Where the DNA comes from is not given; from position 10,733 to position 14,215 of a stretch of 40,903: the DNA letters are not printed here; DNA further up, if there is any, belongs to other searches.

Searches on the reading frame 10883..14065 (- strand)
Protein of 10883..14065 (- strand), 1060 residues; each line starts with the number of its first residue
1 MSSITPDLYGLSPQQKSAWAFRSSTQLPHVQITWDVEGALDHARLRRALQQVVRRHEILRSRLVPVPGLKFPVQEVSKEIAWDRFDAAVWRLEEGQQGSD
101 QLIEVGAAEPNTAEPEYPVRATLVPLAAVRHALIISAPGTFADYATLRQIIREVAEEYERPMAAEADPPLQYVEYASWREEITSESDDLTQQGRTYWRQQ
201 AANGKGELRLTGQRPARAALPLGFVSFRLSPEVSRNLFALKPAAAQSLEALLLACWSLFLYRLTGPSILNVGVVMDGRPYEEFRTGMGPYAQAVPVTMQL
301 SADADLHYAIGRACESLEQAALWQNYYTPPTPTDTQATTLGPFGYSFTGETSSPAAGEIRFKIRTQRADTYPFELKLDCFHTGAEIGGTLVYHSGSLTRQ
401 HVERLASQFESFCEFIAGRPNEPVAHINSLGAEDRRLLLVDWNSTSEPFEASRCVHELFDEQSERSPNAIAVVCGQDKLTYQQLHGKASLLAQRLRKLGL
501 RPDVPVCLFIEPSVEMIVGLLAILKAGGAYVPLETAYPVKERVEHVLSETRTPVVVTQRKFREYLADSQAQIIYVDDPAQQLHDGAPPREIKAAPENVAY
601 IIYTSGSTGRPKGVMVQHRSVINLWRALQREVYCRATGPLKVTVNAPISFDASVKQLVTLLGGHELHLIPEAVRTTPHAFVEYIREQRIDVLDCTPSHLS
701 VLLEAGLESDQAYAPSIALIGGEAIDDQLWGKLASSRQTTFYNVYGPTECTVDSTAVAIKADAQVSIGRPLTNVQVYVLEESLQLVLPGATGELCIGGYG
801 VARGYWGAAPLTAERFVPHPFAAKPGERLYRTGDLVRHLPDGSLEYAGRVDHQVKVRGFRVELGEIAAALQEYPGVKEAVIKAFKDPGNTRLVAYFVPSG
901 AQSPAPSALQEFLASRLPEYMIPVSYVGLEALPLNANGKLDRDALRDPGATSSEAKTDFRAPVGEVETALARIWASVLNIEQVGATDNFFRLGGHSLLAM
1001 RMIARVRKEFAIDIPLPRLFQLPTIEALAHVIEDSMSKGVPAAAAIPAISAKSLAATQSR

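Call 8: search_protein_families(library=pfam, proteins=[window:10883-14065:-], max_evalue=0.001)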
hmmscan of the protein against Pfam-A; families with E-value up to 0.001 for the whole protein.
window:10883-14065:- (1060 aa): 4 families
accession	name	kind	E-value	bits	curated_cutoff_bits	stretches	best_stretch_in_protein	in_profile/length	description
PF00501.34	AMP-binding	-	8.5e-79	265.5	29.9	1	459-806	1-384/384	AMP-binding enzyme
PF00668.25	Condensation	-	9.8e-36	123.8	30.6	1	8-438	4-455/456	Condensation domain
PF00550.31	PP-binding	-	1.6e-17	64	20.8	1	969-1031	2-66/67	Phosphopantetheine attachment site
PF13193.12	AMP-binding_C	-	5.2e-08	34.1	24.5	1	865-939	1-76/76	AMP-binding enzyme C-terminal domain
